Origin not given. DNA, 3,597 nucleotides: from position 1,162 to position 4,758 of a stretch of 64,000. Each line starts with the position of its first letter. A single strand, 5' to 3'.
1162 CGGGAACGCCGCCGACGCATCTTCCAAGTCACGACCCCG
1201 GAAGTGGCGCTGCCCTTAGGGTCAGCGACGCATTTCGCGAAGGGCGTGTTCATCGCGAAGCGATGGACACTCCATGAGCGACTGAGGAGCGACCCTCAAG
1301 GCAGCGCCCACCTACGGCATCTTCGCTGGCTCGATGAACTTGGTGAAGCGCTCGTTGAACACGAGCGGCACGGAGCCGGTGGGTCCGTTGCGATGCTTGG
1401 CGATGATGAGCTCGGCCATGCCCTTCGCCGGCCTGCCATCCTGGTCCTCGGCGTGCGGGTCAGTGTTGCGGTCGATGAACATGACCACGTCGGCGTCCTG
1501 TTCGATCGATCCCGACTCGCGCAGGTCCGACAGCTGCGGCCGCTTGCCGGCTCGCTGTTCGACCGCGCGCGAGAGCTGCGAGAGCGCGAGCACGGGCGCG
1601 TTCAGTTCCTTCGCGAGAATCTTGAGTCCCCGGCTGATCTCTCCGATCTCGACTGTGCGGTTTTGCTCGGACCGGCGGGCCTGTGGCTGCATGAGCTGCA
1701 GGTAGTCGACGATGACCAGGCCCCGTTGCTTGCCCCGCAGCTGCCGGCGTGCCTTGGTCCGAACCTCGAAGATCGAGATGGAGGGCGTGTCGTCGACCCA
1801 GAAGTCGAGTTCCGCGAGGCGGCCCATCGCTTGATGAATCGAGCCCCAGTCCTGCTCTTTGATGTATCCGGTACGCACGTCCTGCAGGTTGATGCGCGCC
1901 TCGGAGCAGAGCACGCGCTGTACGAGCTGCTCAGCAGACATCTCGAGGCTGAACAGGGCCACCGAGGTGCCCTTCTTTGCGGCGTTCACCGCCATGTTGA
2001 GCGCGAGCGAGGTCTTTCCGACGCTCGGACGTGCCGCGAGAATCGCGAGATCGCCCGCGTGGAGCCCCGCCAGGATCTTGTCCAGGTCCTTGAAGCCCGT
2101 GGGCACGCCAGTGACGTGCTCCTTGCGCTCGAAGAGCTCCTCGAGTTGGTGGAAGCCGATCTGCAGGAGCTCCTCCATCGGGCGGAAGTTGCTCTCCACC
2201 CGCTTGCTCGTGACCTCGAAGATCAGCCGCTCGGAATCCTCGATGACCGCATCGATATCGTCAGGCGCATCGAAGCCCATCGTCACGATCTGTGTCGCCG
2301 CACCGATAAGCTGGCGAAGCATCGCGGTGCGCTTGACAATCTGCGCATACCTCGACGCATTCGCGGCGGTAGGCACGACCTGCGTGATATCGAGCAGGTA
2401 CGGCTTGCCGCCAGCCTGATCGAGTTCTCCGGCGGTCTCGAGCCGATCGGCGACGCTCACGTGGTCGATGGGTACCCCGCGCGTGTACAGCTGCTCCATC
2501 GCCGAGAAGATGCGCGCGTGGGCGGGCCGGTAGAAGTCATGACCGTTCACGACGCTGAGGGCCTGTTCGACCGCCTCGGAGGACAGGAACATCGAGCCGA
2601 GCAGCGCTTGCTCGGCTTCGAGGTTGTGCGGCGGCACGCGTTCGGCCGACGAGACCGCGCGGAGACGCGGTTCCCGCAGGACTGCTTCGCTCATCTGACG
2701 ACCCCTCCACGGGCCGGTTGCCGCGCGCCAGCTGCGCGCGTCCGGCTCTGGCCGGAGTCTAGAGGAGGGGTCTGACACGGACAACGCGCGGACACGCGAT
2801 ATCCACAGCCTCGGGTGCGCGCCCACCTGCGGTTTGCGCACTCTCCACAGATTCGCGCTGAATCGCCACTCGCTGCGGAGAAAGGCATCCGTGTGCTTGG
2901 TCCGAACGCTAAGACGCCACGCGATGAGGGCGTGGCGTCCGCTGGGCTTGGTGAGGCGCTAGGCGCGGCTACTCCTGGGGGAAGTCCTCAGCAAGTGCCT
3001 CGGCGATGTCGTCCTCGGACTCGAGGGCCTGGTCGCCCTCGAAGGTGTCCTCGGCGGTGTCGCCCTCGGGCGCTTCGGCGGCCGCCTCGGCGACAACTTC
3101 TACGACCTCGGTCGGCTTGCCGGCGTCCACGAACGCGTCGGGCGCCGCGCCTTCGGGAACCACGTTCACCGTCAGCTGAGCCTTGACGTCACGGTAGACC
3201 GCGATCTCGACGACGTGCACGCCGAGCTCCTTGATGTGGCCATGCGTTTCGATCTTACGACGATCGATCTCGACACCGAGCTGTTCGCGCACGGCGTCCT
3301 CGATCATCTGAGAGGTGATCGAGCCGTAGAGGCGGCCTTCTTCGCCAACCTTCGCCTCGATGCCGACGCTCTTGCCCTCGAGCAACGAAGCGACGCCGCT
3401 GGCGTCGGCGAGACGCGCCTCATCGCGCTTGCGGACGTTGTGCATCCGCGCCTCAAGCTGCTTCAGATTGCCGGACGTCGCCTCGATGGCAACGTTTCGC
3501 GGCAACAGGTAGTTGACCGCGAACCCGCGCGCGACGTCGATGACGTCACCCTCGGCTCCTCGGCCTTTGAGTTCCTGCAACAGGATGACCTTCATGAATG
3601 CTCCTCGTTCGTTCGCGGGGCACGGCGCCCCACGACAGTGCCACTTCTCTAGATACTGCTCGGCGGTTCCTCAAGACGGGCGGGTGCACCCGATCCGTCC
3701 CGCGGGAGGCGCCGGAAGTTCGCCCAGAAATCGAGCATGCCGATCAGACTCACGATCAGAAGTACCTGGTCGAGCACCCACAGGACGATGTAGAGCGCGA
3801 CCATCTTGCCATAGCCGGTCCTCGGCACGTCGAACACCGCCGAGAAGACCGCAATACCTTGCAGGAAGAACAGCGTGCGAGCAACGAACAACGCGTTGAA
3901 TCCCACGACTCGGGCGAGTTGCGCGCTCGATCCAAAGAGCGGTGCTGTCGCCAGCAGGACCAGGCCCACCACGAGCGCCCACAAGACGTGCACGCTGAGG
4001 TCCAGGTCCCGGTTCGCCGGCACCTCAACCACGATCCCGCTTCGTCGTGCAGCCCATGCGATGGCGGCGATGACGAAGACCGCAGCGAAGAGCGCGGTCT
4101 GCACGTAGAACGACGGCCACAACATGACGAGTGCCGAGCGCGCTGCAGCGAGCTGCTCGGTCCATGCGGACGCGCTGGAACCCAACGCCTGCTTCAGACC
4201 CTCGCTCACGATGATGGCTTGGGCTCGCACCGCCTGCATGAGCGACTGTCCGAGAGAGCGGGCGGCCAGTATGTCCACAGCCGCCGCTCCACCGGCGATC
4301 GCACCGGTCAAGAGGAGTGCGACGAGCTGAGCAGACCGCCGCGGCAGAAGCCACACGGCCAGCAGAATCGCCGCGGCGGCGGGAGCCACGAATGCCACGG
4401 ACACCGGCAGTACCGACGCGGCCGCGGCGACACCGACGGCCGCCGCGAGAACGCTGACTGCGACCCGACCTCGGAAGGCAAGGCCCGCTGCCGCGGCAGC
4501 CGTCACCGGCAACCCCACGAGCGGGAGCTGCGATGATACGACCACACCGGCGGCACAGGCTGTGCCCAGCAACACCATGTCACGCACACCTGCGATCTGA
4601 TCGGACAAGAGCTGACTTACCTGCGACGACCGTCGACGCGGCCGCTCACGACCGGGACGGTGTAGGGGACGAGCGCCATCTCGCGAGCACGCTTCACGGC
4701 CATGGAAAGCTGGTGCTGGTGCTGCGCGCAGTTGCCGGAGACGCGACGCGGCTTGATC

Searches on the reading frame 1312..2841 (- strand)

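Call 85: search_protein_families(library=pfam, proteins=[window:1312-2841:-], max_evalue=0.0001)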
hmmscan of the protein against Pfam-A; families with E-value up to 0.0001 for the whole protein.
window:1312-2841:- (509 aa): 4 families
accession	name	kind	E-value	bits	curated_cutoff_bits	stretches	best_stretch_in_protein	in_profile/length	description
PF03796.21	DnaB_C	-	3.9e-103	344.7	27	1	245-503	1-254/255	DnaB-like helicase C terminal domain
PF00772.26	DnaB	-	1.4e-33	115.4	23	1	70-170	2-102/103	DnaB-like helicase N terminal domain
PF13481.12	AAA_25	-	3.4e-11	43.6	27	1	248-423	17-190/195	AAA domain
PF06745.19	ATPase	-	1.5e-05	24.9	26.6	1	246-310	1-67/231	KaiC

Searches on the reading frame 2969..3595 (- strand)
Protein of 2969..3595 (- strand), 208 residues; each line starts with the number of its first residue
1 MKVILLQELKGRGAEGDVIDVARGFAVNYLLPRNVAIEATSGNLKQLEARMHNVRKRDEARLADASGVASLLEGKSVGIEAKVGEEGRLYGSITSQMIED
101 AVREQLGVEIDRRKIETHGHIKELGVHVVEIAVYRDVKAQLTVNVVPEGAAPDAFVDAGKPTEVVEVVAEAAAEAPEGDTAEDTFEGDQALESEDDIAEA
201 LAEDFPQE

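Call 85: search_protein_families(library=pfam, proteins=[window:2969-3595:-], max_evalue=0.0001)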
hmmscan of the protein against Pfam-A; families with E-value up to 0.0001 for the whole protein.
window:2969-3595:- (208 aa): 2 families
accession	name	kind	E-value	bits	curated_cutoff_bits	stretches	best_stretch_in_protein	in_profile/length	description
PF03948.19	Ribosomal_L9_C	-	1.6e-25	89.8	23.2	1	64-146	2-85/86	Ribosomal protein L9, C-terminal domain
PF01281.25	Ribosomal_L9_N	-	6.2e-19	67.7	20.7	1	1-47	1-47/47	Ribosomal protein L9, N-terminal domain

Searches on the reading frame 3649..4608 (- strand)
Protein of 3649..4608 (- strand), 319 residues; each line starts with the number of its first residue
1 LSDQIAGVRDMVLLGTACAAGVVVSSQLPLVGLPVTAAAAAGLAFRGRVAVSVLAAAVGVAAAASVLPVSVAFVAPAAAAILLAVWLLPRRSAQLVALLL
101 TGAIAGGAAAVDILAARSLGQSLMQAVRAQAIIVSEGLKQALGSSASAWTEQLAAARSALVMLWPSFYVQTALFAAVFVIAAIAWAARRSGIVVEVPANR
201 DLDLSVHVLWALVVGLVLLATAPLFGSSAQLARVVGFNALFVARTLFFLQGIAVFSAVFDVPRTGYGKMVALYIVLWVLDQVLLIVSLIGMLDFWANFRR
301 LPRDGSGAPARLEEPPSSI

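Call 85: search_protein_families(library=pfam, proteins=[window:3649-4608:-], max_evalue=0.0001)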
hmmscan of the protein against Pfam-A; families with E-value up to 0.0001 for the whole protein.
window:3649-4608:- (319 aa): 1 family
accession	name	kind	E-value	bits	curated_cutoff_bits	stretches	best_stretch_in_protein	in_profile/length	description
PF09991.14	DUF2232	-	1e-12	48.3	27.8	1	46-293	37-289/290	Predicted membrane protein (DUF2232)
